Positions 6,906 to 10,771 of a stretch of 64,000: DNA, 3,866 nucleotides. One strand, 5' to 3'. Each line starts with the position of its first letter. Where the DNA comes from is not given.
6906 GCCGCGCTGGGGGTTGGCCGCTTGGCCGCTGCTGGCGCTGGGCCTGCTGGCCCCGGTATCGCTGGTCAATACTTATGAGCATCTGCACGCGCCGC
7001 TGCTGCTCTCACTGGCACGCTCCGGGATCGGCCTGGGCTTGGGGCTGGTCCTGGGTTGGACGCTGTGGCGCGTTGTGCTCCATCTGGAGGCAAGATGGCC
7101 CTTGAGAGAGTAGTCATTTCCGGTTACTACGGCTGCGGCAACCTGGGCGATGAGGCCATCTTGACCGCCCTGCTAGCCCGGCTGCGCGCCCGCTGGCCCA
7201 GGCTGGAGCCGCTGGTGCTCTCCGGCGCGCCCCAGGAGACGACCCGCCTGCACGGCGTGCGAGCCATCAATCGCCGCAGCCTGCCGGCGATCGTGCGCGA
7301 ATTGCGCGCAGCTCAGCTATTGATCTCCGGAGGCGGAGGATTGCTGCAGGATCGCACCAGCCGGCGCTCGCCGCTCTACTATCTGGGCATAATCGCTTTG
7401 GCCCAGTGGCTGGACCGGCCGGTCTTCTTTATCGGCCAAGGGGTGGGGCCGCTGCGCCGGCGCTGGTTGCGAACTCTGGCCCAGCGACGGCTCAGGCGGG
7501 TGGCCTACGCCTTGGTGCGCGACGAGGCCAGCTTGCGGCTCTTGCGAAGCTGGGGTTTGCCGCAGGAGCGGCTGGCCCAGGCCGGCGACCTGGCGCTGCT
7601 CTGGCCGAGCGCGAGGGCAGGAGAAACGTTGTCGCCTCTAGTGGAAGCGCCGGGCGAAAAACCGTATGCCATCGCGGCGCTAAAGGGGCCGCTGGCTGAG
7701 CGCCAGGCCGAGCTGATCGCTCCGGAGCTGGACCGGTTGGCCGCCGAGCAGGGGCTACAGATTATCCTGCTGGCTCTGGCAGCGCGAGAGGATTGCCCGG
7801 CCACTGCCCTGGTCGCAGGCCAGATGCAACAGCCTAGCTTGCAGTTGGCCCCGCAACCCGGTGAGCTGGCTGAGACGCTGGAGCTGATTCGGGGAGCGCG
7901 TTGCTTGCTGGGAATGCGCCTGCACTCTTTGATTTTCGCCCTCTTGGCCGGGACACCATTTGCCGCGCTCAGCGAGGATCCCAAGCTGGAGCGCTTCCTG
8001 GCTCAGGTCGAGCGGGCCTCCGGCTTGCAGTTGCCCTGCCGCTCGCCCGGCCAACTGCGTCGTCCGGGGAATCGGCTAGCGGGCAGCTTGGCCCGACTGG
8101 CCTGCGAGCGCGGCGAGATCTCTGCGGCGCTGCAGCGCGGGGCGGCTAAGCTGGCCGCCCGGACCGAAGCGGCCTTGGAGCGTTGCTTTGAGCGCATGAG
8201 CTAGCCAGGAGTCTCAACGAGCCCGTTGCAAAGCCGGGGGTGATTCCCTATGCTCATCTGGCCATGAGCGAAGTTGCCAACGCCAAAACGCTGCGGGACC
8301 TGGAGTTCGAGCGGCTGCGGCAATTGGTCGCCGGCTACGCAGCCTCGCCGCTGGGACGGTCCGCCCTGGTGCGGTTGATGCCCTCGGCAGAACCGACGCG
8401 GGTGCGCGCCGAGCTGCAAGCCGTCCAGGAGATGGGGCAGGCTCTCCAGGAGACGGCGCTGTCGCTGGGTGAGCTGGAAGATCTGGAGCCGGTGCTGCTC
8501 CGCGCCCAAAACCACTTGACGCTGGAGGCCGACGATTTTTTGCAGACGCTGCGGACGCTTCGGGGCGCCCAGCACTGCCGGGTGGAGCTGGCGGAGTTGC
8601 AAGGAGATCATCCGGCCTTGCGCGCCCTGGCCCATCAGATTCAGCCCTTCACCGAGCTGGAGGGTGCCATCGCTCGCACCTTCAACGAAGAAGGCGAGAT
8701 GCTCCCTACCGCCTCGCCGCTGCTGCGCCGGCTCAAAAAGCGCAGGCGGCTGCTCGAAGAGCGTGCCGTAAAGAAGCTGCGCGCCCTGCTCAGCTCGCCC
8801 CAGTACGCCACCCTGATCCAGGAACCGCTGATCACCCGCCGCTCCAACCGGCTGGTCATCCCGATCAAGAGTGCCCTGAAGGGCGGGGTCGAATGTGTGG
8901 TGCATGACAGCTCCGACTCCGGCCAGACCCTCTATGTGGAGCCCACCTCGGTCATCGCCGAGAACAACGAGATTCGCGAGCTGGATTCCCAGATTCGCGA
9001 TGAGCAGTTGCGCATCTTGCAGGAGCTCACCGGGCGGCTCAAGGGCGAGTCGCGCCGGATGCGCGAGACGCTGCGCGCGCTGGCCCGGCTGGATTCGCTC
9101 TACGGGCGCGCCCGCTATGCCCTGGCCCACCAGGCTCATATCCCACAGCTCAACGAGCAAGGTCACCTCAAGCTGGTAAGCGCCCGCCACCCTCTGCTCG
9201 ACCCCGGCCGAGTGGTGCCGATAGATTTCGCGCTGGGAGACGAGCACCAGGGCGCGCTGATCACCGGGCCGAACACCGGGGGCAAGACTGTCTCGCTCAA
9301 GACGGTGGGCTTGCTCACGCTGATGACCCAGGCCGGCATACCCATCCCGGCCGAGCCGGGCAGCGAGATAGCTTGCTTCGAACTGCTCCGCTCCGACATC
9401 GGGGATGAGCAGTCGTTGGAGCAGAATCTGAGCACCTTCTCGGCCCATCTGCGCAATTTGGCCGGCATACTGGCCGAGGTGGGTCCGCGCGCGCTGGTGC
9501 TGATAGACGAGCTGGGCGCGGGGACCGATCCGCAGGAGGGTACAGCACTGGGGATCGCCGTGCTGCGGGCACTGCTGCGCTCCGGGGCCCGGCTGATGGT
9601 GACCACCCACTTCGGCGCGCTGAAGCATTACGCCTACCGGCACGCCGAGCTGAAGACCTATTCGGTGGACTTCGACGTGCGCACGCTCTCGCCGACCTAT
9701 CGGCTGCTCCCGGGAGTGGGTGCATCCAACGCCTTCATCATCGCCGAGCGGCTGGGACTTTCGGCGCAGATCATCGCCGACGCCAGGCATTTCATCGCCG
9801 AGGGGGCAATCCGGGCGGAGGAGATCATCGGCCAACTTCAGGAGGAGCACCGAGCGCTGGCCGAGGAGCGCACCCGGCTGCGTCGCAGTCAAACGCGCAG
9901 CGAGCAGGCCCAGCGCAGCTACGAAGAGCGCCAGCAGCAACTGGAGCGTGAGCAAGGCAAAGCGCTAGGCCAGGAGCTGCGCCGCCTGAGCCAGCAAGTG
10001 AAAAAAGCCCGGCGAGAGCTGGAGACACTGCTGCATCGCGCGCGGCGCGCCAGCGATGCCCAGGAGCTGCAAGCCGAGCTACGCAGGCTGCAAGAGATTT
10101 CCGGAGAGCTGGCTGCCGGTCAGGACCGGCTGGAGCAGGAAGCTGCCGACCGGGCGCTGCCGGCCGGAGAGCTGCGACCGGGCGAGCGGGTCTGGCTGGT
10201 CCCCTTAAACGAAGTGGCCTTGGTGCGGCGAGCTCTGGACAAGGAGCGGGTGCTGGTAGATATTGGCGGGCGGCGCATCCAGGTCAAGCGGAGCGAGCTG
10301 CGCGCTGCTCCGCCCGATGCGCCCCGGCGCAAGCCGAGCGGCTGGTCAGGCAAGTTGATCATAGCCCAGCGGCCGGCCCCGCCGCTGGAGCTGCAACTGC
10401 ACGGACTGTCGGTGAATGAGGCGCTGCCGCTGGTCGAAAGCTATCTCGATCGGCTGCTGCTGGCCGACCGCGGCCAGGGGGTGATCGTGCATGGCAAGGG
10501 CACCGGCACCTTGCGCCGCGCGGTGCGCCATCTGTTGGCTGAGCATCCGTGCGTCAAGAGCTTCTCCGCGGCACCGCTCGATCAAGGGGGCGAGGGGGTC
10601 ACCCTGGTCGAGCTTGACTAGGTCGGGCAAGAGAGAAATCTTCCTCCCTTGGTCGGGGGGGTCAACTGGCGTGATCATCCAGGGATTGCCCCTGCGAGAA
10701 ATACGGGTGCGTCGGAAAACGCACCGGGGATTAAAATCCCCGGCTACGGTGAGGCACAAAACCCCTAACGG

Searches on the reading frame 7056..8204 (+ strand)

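Call 15: search_protein_families(library=pfam, proteins=[window:7056-8204:+], max_evalue=0.01)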
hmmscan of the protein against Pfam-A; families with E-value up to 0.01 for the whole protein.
window:7056-8204:+ (382 aa): 1 family
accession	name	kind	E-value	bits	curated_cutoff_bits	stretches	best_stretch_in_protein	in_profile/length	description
PF04230.19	PS_pyruv_trans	-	3.7e-41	142.3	25.3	1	29-308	1-279/280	Polysaccharide pyruvyl transferase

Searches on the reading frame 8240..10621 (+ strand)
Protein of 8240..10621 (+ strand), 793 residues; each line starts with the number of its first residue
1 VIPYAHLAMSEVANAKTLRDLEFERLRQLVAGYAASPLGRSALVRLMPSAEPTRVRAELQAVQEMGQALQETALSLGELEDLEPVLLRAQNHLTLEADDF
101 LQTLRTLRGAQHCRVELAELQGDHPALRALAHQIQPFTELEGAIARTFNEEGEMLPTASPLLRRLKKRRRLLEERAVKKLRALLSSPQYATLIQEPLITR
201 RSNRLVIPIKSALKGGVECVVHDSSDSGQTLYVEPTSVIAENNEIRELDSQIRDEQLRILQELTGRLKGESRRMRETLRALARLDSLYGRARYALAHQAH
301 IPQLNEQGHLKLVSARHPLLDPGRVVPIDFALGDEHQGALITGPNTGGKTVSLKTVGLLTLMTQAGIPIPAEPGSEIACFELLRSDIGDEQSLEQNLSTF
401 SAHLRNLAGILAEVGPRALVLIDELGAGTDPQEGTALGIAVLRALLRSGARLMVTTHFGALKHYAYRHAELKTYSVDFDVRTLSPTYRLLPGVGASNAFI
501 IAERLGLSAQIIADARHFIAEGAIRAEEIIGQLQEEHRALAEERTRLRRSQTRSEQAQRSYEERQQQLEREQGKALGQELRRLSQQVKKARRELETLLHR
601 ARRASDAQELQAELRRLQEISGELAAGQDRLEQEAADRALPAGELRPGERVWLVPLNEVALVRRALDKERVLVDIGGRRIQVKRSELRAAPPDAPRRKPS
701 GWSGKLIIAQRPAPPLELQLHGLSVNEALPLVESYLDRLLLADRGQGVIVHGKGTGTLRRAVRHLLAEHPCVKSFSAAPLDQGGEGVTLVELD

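Call 15: search_protein_families(library=pfam, proteins=[window:8240-10621:+], max_evalue=0.01)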
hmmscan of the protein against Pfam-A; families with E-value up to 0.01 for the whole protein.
window:8240-10621:+ (793 aa): 4 families
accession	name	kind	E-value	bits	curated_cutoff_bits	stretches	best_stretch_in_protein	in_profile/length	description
PF00488.27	MutS_V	-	2.1e-28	100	30.2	1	340-519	2-184/188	MutS domain V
PF01713.27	Smr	-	1.1e-20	74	25.7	1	718-792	1-76/77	Smr domain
PF05192.23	MutS_III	-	2.2e-05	25.3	34.1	1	47-289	43-192/194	MutS domain III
PF20297.4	MSSS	-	0.0002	21.4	26.8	1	647-687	1-42/42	MutS2 and Smr-associated SH3 domain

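Call 45: find_homologous_proteins(query=window:8240-10621:+, max_evalue=1e-100)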
Query window:8240-10621:+ (793 aa): 6334 proteins with E <= 1e-100 among 8000 candidates; the best 120 are listed.
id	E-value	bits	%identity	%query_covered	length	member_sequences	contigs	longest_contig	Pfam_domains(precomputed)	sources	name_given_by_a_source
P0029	0.0e+0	1670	100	99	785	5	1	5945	PF00488.28,PF01713.28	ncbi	-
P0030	0.0e+0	1090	67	99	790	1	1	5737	PF00488.28,PF01713.28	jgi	jgi:DNA mismatch repair protein MutS2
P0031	0.0e+0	1087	67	99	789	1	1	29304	PF05192.24,PF00488.28,PF01713.28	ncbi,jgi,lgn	jgi:DNA mismatch repair protein MutS2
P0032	0.0e+0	1042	65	99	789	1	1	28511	PF00488.28,PF01713.28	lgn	-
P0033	1.5e-246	838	54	99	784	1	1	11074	PF20297.5,PF00488.28,PF01713.28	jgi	-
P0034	3.3e-246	837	53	99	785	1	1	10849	PF20297.5,PF00488.28,PF01713.28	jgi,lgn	jgi:DNA mismatch repair protein MutS2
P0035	1.4e-245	835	53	99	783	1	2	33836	PF20297.5,PF00488.28,PF01713.28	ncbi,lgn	-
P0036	1.4e-245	835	54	98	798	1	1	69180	PF20297.5,PF00488.28,PF01713.28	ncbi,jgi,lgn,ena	-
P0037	3.6e-245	834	53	99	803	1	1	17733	PF20297.5,PF05192.24,PF00488.28,PF01713.28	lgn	-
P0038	4.3e-244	830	53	98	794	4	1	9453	PF20297.5,PF00488.28,PF01713.28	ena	-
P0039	4.7e-243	827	52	99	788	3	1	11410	PF20297.5,PF05192.24,PF00488.28,PF01713.28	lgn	-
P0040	5.5e-243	827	54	98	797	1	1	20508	PF20297.5,PF00488.28,PF01713.28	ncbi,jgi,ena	-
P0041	1.8e-242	825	53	100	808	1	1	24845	PF00488.28,PF01713.28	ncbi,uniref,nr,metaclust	ncbi:MAG: hypothetical protein A2Z21_10400 [Candidatus Fraserbacteria bacterium RBG_16_55_9]|uniref:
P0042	2.8e-242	824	53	99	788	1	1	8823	PF00488.28,PF01713.28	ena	-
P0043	9.4e-242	823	53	98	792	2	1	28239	PF00488.28,PF01713.28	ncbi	-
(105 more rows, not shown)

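Call 46: find_encoding_contigs(protein=P0031, flank=8000, max_places=2)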
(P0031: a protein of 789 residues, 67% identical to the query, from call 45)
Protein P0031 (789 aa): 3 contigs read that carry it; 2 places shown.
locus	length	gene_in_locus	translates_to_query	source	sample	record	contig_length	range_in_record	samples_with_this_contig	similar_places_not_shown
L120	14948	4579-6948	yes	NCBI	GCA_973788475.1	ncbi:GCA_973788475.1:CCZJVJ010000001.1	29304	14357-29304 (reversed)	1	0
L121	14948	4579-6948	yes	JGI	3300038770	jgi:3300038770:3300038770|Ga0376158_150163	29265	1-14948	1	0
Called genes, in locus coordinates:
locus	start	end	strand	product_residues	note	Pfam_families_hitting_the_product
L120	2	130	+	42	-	?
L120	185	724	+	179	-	PF00588:SpoU_methylase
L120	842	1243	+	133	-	-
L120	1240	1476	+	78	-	PF18917:LiaI-LiaF-like_TM1 (weak)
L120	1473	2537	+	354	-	PF13349:DUF4097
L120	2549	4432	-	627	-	PF00144:Beta-lactamase, PF11954:DUF3471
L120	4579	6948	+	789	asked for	PF05192:MutS_III (faint), PF00488:MutS_V, PF01713:Smr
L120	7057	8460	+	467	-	PF00082:Peptidase_S8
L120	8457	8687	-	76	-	-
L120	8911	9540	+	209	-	PF01135:PCMT, PF00398:RrnaAD (weak), PF13847:Methyltransf_31 (weak), PF13649:Methyltransf_25 (weak)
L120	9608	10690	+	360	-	PF18911:PKD_4, PF00801:PKD, PF18981:InlK_D3 (faint), PF00801:PKD, PF18911:PKD_4, PF22352:K319L-like_PKD, PF00127:Copper-bind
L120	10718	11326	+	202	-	PF06267:DUF1028, PF08823:PG_binding_2, PF01471:PG_binding_1 (weak)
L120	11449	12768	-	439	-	PF00083:Sugar_tr (faint), PF07690:MFS_1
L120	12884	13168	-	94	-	PF01588:tRNA_bind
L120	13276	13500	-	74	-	-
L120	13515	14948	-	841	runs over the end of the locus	PF13510:Fer2_4, PF12838:Fer4_7, PF13187:Fer4_9 (weak), PF22117:Fer4_Nqo3 (weak), PF00037:Fer4 (weak), PF14691:Fer4_20, PF07992:Pyr_redox_2, PF13450:NAD_binding_8, +9 more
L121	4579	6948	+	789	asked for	PF05192:MutS_III (faint), PF00488:MutS_V, PF01713:Smr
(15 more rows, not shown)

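Call 47: find_encoding_contigs(protein=P0032, flank=8000, max_places=2)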
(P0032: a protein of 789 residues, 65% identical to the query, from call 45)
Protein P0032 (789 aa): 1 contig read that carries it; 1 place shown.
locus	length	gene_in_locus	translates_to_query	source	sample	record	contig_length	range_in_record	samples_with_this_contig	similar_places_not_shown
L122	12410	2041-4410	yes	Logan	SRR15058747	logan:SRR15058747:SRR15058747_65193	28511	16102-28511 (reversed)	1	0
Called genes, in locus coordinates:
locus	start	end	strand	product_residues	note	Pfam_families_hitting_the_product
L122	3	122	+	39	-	?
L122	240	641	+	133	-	-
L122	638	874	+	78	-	-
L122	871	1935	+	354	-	PF13349:DUF4097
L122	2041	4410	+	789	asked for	PF00488:MutS_V, PF01713:Smr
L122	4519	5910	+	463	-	PF00082:Peptidase_S8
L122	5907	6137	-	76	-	-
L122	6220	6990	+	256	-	PF01135:PCMT, PF00398:RrnaAD (weak), PF13847:Methyltransf_31 (faint)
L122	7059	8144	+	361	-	PF18911:PKD_4, PF00801:PKD, PF18981:InlK_D3 (faint), PF00801:PKD, PF18911:PKD_4, PF22352:K319L-like_PKD, PF00127:Copper-bind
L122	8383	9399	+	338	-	PF00155:Aminotran_1_2, PF01212:Beta_elim_lyase, PF01041:DegT_DnrJ_EryC1 (faint), PF00266:Aminotran_5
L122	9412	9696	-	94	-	PF01588:tRNA_bind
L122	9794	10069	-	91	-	-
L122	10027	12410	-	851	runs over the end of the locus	PF13510:Fer2_4, PF22117:Fer4_Nqo3 (weak), PF12838:Fer4_7, PF13187:Fer4_9, PF14697:Fer4_21 (weak), PF14691:Fer4_20, PF07992:Pyr_redox_2, PF13450:NAD_binding_8, +6 more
